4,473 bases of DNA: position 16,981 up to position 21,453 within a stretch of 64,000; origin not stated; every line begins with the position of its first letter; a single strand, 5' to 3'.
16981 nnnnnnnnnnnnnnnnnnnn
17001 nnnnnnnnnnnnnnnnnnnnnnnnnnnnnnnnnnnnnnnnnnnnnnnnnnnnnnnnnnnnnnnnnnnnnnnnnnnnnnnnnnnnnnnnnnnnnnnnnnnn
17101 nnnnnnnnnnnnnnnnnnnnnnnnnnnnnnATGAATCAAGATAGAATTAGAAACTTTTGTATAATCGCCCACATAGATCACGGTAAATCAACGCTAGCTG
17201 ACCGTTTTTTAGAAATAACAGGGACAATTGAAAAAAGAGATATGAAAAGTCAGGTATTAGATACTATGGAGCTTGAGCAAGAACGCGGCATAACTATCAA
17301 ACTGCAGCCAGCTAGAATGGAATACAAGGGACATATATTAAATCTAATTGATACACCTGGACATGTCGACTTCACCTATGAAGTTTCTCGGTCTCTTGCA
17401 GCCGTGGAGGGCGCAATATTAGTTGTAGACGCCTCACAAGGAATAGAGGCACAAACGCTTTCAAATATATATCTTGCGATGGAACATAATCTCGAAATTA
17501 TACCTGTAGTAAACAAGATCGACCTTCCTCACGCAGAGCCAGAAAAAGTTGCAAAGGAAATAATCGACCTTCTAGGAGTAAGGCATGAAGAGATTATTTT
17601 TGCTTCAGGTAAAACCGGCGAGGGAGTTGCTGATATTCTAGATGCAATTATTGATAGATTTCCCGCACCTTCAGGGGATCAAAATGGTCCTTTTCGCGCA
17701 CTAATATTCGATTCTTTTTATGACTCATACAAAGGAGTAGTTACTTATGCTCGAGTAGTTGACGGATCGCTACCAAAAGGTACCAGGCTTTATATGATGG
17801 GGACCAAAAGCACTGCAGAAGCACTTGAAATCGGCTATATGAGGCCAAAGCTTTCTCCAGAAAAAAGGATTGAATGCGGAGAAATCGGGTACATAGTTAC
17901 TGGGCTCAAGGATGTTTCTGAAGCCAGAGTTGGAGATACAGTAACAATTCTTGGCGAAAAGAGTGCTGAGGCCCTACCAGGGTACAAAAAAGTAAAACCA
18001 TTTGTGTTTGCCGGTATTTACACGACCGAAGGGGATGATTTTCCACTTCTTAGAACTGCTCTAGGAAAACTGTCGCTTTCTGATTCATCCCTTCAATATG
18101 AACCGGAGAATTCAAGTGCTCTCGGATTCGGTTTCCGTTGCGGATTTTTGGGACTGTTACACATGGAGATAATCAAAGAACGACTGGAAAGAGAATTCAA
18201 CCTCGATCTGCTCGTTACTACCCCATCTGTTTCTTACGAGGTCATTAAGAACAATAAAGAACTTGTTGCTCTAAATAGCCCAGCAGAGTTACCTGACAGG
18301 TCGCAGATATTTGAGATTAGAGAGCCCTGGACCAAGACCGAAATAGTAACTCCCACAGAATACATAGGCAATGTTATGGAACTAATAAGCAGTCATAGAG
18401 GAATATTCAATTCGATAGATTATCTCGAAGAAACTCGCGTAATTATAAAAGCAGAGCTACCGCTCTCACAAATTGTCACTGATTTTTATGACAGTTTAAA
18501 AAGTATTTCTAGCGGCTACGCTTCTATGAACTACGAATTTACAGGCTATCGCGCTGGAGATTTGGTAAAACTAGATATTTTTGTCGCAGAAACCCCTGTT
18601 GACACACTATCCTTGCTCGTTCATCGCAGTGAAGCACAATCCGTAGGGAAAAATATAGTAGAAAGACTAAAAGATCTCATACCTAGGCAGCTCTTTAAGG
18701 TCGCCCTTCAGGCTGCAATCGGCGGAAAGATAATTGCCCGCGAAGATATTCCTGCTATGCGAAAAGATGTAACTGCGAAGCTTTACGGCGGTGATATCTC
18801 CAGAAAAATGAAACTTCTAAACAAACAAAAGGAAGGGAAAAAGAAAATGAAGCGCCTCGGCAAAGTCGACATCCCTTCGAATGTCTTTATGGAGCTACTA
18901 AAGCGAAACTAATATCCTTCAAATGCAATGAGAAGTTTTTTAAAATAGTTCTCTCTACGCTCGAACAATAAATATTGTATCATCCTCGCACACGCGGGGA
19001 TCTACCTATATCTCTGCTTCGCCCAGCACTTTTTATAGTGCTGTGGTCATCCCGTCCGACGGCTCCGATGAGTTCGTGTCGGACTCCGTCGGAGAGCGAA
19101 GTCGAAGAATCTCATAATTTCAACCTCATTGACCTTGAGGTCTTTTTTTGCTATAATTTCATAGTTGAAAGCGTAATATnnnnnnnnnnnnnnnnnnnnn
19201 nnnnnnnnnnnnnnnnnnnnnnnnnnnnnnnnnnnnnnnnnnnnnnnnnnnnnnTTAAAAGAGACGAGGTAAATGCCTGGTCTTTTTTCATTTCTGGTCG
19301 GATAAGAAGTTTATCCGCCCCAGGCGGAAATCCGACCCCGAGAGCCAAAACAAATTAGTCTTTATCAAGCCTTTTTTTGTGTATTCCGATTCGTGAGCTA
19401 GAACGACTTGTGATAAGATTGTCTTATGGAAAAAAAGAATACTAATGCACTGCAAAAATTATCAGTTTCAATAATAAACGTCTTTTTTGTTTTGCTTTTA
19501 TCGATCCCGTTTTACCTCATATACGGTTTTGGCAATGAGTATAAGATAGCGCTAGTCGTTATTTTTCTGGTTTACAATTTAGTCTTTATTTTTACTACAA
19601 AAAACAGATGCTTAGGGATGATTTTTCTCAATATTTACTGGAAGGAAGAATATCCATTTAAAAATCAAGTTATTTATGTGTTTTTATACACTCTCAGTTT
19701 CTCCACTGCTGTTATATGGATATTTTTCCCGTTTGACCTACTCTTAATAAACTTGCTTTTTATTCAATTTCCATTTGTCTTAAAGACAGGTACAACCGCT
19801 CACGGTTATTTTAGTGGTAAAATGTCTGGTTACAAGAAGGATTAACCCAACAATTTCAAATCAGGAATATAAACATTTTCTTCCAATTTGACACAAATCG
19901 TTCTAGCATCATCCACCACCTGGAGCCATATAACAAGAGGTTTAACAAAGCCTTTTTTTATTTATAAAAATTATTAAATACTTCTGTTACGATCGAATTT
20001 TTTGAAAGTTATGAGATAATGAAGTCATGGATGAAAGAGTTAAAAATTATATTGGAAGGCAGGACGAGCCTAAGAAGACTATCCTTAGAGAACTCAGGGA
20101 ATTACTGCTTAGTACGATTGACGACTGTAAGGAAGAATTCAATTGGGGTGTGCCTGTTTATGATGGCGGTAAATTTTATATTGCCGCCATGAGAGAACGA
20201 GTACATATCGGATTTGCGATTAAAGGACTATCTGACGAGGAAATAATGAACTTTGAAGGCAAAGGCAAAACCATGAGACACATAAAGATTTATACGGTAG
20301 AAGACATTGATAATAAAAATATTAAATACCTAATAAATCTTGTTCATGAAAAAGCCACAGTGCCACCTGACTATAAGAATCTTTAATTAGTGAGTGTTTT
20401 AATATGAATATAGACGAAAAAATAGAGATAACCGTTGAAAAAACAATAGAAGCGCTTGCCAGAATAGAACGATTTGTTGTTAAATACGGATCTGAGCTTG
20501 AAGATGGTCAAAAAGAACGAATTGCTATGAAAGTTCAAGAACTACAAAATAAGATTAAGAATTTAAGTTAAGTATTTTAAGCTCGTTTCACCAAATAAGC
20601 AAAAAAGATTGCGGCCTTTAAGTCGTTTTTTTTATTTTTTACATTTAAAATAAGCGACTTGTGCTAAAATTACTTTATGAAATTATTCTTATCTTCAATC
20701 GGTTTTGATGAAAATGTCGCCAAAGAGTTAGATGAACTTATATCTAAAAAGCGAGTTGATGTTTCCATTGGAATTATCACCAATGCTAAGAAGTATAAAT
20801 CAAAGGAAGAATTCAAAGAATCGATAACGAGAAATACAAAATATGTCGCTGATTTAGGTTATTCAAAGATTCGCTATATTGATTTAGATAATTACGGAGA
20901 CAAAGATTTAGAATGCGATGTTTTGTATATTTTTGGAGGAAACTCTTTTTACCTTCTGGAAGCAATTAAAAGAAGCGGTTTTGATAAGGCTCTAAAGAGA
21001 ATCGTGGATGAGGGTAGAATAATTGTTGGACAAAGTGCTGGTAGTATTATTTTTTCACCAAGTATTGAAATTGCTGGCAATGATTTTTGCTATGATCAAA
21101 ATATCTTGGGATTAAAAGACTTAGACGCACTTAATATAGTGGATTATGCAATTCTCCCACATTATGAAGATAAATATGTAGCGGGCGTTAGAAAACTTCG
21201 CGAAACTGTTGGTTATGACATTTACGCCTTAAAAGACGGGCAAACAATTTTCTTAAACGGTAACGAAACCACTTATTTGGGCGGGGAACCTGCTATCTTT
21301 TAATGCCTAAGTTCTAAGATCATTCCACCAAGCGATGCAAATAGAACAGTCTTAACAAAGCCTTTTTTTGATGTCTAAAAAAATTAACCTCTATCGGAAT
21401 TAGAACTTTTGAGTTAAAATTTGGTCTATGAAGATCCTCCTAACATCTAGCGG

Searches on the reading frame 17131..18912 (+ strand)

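Call 37: search_protein_families(library=pfam, proteins=[window:17131-18912:+], max_evalue=0.0001)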
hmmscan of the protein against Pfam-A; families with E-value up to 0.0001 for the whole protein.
window:17131-18912:+ (593 aa): 5 families
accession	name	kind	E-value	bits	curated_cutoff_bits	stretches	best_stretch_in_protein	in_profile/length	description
PF00009.33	GTP_EFTU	-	1.9e-58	197.6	26.5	1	5-178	2-187/188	Elongation factor Tu GTP binding domain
PF06421.17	LepA_C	-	5.8e-47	158.7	29.7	1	486-591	2-107/107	GTP-binding protein LepA C-terminus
PF00679.30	EFG_C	-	9.9e-24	83.6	27.9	1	396-481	2-86/89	Elongation factor G C-terminus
PF03144.31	GTP_EFTU_D2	-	3.7e-10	40.5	30.3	1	202-272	1-73/73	Elongation factor Tu domain 2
PF01926.29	MMR_HSR1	-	1.3e-05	25.7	21.9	1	16-129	9-113/113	50S ribosome-binding GTPase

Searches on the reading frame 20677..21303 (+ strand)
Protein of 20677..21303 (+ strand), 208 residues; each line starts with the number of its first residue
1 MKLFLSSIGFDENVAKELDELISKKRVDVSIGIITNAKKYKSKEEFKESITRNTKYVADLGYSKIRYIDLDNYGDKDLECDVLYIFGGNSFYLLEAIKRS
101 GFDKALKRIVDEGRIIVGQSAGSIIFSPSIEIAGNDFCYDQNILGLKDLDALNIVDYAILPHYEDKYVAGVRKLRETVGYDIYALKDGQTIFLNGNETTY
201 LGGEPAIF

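Call 37: search_protein_families(library=pfam, proteins=[window:20677-21303:+], max_evalue=0.0001)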
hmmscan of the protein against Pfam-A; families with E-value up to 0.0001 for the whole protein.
window:20677-21303:+ (208 aa): 1 family
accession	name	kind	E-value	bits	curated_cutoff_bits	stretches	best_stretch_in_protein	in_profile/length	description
PF03575.23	Peptidase_S51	-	1.7e-22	80.5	23.9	1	47-199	46-204/206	Peptidase family S51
